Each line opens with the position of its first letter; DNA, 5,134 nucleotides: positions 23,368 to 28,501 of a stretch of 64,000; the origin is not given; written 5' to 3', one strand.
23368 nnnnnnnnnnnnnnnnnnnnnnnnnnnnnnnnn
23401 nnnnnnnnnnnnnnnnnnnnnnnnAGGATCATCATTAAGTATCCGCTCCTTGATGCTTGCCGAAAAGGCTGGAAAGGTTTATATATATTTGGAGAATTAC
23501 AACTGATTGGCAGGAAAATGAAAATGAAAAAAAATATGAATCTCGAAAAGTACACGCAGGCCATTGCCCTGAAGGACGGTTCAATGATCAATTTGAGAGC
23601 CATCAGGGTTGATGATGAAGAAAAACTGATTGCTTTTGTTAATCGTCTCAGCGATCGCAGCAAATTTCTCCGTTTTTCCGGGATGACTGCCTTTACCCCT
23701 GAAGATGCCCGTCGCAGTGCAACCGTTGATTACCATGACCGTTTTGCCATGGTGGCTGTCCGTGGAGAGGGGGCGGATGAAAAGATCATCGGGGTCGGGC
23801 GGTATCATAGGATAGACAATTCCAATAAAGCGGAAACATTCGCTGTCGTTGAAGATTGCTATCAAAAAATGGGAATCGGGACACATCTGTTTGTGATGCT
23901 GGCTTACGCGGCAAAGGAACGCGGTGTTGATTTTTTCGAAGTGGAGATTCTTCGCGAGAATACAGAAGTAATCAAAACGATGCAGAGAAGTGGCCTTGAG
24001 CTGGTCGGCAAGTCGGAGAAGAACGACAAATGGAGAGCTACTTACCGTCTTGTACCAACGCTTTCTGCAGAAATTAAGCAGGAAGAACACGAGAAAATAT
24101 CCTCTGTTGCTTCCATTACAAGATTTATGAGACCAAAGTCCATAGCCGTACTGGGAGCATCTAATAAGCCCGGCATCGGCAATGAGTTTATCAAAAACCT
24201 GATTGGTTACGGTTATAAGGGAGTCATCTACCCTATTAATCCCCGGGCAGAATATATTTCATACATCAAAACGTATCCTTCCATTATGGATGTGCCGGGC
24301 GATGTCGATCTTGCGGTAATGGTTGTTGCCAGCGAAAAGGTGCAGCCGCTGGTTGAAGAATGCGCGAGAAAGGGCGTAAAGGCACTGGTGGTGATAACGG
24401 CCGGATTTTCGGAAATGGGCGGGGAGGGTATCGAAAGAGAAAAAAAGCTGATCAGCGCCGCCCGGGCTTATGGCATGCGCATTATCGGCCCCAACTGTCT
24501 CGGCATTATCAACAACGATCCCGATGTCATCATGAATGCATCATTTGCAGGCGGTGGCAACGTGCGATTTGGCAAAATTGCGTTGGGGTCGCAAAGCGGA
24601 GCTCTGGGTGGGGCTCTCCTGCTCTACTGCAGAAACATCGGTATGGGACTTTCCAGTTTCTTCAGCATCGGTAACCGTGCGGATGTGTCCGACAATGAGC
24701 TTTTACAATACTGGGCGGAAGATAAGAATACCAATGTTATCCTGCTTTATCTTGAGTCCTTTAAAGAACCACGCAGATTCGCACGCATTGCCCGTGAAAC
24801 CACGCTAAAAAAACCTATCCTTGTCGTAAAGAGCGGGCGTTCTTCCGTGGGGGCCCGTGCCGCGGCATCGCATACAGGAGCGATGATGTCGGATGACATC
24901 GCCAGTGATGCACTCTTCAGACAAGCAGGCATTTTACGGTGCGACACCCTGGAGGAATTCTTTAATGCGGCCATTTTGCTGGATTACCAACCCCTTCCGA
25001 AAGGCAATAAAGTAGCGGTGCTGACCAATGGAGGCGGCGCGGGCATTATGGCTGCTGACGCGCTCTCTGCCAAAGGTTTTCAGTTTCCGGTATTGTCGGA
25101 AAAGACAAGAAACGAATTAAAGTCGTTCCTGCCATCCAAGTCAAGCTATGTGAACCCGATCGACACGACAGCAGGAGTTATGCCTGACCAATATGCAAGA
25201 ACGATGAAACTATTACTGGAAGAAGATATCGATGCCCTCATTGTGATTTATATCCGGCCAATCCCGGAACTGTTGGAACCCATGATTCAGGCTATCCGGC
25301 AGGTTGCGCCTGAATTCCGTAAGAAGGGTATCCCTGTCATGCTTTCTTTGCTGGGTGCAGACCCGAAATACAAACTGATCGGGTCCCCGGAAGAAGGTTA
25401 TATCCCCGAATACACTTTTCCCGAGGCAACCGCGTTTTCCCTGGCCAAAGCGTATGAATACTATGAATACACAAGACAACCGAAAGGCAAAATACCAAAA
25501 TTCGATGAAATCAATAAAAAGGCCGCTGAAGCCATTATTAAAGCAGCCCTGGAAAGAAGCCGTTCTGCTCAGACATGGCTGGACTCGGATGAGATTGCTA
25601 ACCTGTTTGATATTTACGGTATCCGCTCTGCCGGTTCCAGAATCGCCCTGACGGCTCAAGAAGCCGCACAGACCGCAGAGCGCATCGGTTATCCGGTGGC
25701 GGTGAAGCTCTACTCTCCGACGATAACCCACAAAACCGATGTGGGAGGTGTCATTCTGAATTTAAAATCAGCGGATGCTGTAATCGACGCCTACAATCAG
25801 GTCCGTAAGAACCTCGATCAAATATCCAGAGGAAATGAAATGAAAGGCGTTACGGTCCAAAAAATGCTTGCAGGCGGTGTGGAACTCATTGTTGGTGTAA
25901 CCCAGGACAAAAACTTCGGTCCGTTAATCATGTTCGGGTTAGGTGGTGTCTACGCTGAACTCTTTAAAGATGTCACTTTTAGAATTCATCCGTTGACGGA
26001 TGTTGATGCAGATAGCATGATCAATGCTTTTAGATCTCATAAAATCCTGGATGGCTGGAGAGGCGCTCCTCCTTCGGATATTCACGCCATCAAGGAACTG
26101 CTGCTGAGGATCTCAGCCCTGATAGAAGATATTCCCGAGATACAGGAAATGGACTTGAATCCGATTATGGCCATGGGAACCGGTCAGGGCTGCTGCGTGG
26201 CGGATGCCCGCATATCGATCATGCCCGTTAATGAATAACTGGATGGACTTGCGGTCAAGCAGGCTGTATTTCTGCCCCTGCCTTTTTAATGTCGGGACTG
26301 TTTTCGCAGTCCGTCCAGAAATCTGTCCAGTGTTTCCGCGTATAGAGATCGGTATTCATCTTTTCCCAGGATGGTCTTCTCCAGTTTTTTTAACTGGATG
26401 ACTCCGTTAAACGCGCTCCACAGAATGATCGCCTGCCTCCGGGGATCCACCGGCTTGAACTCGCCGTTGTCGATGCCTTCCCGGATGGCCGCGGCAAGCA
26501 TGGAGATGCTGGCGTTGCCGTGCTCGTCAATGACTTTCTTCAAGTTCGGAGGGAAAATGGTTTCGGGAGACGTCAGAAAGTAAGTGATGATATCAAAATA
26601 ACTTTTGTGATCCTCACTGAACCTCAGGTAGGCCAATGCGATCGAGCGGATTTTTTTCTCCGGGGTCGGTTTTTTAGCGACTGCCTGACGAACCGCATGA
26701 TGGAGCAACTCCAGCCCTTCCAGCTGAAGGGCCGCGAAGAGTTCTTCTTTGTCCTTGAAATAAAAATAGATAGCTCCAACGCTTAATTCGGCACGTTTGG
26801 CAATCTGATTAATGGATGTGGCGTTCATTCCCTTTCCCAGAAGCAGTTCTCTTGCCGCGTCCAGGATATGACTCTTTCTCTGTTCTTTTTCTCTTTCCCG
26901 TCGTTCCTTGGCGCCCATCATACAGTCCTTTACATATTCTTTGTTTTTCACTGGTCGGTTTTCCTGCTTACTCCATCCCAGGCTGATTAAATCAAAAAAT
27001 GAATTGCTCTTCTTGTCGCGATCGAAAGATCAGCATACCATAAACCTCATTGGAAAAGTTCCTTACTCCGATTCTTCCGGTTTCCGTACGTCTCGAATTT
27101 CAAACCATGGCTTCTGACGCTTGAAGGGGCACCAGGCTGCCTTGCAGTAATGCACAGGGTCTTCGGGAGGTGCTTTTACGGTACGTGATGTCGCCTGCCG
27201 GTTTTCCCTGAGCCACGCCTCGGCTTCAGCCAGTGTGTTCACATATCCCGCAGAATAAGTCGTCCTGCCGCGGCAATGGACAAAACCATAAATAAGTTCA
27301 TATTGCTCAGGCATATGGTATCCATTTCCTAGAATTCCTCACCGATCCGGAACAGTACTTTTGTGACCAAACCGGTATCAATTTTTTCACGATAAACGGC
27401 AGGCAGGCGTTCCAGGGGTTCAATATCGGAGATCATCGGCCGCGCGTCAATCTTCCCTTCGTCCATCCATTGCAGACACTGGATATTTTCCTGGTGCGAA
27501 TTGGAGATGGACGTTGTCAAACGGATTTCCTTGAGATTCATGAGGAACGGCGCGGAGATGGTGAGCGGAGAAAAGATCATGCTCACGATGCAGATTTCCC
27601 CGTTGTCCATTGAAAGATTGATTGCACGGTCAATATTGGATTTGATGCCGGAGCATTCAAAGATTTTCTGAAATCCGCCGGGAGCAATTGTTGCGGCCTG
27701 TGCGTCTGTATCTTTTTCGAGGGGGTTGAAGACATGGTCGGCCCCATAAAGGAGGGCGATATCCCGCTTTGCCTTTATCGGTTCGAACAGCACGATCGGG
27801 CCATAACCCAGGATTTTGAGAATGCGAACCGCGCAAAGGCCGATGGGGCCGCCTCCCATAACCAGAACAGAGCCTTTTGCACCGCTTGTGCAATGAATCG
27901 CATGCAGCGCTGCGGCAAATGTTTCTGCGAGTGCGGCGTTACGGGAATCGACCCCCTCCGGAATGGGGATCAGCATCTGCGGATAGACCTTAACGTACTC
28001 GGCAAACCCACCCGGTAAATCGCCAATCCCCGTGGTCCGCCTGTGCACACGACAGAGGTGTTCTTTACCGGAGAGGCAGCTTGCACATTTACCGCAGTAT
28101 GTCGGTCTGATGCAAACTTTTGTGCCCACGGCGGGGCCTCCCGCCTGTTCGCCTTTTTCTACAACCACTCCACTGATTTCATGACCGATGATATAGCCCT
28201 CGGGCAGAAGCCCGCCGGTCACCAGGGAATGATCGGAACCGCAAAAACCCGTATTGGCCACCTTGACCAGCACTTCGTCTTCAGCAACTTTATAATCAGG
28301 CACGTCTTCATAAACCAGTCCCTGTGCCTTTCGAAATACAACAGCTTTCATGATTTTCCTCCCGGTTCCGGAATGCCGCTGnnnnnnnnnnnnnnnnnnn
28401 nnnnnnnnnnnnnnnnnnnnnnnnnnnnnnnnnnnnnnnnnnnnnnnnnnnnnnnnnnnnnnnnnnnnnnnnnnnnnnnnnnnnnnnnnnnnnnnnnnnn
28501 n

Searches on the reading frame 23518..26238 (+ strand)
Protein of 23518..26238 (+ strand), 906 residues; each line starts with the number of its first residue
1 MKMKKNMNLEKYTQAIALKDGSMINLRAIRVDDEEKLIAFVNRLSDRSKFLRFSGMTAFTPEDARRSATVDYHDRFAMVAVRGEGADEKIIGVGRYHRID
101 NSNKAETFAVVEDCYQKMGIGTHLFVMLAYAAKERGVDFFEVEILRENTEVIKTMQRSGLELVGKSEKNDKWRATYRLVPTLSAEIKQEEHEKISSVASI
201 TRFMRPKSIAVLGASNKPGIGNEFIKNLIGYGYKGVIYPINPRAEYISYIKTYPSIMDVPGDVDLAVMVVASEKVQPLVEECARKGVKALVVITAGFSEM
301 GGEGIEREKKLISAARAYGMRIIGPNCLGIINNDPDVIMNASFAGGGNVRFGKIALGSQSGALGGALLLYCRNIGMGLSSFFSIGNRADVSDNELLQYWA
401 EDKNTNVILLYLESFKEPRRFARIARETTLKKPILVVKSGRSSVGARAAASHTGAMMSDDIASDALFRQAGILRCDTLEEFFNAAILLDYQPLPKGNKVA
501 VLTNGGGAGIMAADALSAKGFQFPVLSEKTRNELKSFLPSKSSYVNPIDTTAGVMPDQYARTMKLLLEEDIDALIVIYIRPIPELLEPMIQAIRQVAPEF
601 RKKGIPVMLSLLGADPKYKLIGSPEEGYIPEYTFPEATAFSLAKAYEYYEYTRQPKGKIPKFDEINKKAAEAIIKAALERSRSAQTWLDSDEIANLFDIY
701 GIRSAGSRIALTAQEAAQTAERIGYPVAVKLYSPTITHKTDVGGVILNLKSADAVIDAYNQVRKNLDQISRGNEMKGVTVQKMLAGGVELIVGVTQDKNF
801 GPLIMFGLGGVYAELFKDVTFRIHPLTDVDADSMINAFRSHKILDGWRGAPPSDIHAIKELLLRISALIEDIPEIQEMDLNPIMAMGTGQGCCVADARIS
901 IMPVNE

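Call 31: search_protein_families(library=pfam, max_evalue=0.00001, proteins=[window:23518-26238:+])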
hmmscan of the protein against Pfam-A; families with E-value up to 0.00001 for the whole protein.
window:23518-26238:+ (906 aa): 6 families
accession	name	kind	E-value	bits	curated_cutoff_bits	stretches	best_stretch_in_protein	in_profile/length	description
PF13549.11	ATP-grasp_5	-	2.9e-79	266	27.6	1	682-901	4-221/221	ATP-grasp domain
PF13607.11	Succ_CoA_lig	-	2.5e-52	176.7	27.4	1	352-487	2-137/138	Succinyl-CoA ligase like flavodoxin domain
PF13380.12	CoA_binding_2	-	2.3e-22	80.1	22.8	1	207-332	1-115/116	CoA binding domain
PF02629.25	CoA_binding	-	4.5e-11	43.8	22.3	1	206-296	3-97/97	CoA binding domain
PF19045.5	Ligase_CoA_2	-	3.2e-10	40.7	23.7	1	499-613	1-118/162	Ligase-CoA domain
PF13302.13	Acetyltransf_3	-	1.8e-06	29.1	25.4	1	25-160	3-137/138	Acetyltransferase (GNAT) domain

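Call 32: search_protein_families(library=ncbifam, max_evalue=1e-20, proteins=[window:23518-26238:+])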
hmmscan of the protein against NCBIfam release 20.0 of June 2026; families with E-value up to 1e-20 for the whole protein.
window:23518-26238:+ (906 aa): 4 families
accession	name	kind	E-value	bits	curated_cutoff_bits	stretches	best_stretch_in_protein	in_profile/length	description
NF045493.1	HydDutCoALig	equivalog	1.1e-173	579.5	1300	1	202-900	5-697/698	4-hydroxybutyrate--CoA ligase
NF045494.1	AcCoALig_Archglob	equivalog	9e-153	510.1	1200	2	196-588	214-605/665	acetate--CoA ligase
TIGR02717.1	AcCoA-syn-alpha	equivalog_domain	1e-140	469.4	567.15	1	201-648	2-446/447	acetate--CoA ligase alpha subunit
NF045492.1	HydPropCoALig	equivalog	2.3e-140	469.1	1300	2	197-632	245-680/700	3-hydroxypropionate--CoA ligase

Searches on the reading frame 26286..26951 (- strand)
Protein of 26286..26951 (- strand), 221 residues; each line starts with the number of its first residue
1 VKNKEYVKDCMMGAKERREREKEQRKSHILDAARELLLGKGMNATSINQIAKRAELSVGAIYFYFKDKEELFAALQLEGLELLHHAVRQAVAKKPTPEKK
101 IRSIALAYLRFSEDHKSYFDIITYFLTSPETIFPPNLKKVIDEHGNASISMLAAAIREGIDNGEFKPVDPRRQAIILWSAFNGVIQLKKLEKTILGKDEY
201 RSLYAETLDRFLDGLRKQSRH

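Call 4: search_protein_families(library=ncbifam, proteins=[window:26286-26951:-])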
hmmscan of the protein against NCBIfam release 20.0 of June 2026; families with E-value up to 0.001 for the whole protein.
window:26286-26951:- (221 aa): 23 families
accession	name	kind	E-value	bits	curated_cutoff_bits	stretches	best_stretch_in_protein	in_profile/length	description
TIGR03384.1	betaine_BetI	equivalog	1.2e-16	60.9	201.3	1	20-108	4-92/189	choline-binding transcriptional repressor BetI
TIGR03613.1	RutR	equivalog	2.6e-15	56.8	368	1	17-183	1-162/202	pyrimidine utilization regulatory protein R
NF001978.0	PRK00767.1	equivalog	5.7e-15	55.6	118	1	22-107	7-93/197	transcriptional regulator BetI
NF041196.1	ScbR_bind_reg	equivalog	3.8e-14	53.3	150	1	24-102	6-85/191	ScbR family autoregulator-binding transcription factor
NF053878.1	FATransRegFadRBac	equivalog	1.9e-13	50.7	200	1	24-168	3-144/190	fatty acid metabolism transcriptional regulator FadR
NF051852.1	efflux_TF_MtrR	exception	1.6e-12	47.6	280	1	20-104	6-91/205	multidrug efflux system transcriptional repressor MtrR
NF007949.0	PRK10668.1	equivalog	1.7e-11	44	271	1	20-75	7-62/216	multidrug efflux transporter transcriptional repressor AcrR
NF053731.1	TransRegFasRMycb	equivalog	3.2e-11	43.4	330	1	22-151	9-134/199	HTH-type transcriptional activator FasR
NF037937.1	septum_RefZ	equivalog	3.7e-11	43.3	180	1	26-117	1-94/195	forespore capture DNA-binding protein RefZ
NF011584.0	PRK15008.1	equivalog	2.5e-09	37.3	230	1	16-181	10-170/212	HTH-type transcriptional regulator RutR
NF058643.1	TranRegCurRPseudo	equivalog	7.8e-09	35.5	300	1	24-75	7-58/193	TetR family transcriptional repressor CurR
NF007430.0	PRK09975.1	equivalog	9.5e-09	34.7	274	1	20-186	7-175/220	acrEF/envCD operon transcriptional regulator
NF011572.0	PRK14996.1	equivalog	2.2e-08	34.2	144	1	21-83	5-67/192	TetR family transcriptional regulator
NF053516.1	TranRepPrsAVib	equivalog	4.7e-08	33.1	300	1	21-92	3-74/208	TetR family transcriptional repressor PsrA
NF051457.1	acryl_TF_AcuR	equivalog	5.6e-08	32.3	247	1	14-200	7-195/204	acrylate utilization transcriptional regulator AcuR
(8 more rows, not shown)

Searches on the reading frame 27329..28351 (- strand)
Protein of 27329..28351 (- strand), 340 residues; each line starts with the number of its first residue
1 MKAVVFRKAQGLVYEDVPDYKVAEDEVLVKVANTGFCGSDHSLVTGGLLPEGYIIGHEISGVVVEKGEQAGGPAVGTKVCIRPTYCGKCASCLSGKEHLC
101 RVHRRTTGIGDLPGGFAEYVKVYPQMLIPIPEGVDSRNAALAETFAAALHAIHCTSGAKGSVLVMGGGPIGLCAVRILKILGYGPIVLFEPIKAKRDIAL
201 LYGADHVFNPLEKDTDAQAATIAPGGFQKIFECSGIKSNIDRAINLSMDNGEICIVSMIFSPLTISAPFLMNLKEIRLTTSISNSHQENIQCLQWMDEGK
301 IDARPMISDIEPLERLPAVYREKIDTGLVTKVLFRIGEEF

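Call 4: search_protein_families(library=ncbifam, proteins=[window:27329-28351:-])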
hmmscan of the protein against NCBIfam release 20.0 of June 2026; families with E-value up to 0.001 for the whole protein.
window:27329-28351:- (340 aa): 22 families
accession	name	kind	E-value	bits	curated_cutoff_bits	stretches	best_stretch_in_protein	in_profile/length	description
NF007375.0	PRK09880.1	equivalog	3.5e-40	137.8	469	1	20-333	23-340/344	L-idonate 5-dehydrogenase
NF003808.0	PRK05396.1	equivalog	5.6e-40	137.2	380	1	1-266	1-272/341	L-threonine 3-dehydrogenase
TIGR00692.1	tdh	equivalog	8.3e-40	136.8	458.35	1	9-317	8-322/340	L-threonine 3-dehydrogenase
NF041097.1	keto_inos_dh_IolM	equivalog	3.8e-39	134.5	450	1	13-319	41-373/389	scyllo-inosose 3-dehydrogenase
NF010344.0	PRK13771.1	subfamily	3.4e-33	115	349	1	1-333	1-330/334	putative alcohol dehydrogenase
NF007489.0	PRK10083.1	equivalog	2.6e-30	105.5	376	1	1-308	1-308/339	Zn-dependent oxidoreductase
NF007642.0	PRK10309.1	equivalog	3.1e-29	102.3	550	1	1-335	1-345/347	galactitol-1-phosphate 5-dehydrogenase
NF047908.1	AldhRedAhr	equivalog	3.2e-29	101.9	470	1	16-301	20-303/335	NADPH-dependent aldehyde reductase Ahr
TIGR03989.1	Rxyl_3153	subfamily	5.5e-23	81.8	440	1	4-320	6-355/370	NDMA-dependent alcohol dehydrogenase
NF006940.0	PRK09422.1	equivalog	6.1e-23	81.3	344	1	1-322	1-321/338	alcohol dehydrogenase AdhP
TIGR03366.1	HpnZ_proposed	hypoth_equivalog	2.2e-22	79.6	328.1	1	22-253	3-249/315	putative phosphonate catabolism associated alcohol dehydrogenase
NF041172.1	AcrlCoa_red_Thmprot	equivalog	2.6e-20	72.7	500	1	1-335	1-333/334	acryloyl-CoA reductase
TIGR03201.1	dearomat_had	equivalog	2.2e-19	69.8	338.65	1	10-329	9-342/349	6-hydroxycyclohex-1-ene-1-carbonyl-CoA dehydrogenase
TIGR02818.1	adh_III_F_hyde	equivalog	5.7e-19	68.4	543.95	2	3-120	5-125/368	S-(hydroxymethyl)glutathione dehydrogenase/class III alcohol dehydrogenase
TIGR02824.1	quinone_pig3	subfamily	1.7e-16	60.1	296.8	2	114-260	92-241/325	putative NAD(P)H quinone oxidoreductase, PIG3 family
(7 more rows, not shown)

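Call 36: search_solved_structures(query=window:27329-28351:-, max_evalue=1e-25)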
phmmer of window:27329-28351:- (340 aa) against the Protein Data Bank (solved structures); distinct sequences matched with E-value up to 1e-25: 12.
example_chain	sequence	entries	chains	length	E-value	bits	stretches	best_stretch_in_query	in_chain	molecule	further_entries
4ej6_A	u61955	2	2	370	2.3e-33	118.8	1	11-328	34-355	Putative zinc-binding dehydrogenase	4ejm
2dfv_A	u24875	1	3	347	3.3e-32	115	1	12-308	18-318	Probable L-threonine 3-dehydrogenase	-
2d8a_A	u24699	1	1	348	3.4e-32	115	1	12-308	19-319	Probable L-threonine 3-dehydrogenase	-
2dq4_A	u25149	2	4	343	1.1e-31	113.3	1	9-319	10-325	L-threonine 3-dehydrogenase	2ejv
6isv_A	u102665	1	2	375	1.1e-28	103.5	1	9-293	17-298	Acetophenone reductase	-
3gfb_A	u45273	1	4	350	1.5e-28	103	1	12-307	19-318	L-threonine 3-dehydrogenase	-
8wwd_A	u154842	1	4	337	3.3e-27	98.6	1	1-198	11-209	Zinc-containing alcohol dehydrogenase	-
4oh1_A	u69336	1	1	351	6.6e-27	97.6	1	19-258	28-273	L-iditol 2-dehydrogenase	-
3wnq_A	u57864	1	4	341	9.4e-27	97.1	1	4-324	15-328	(R)-specific carbonyl reductase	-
3wle_A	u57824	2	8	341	1.4e-26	96.6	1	4-324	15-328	(R)-specific carbonyl reductase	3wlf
4c4o_A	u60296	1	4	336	1.5e-26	96.4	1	4-324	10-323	CARBONYL REDUCTASE CPCR2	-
9uee_A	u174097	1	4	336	3.8e-26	95.1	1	4-324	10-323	(R)-specific carbonyl reductase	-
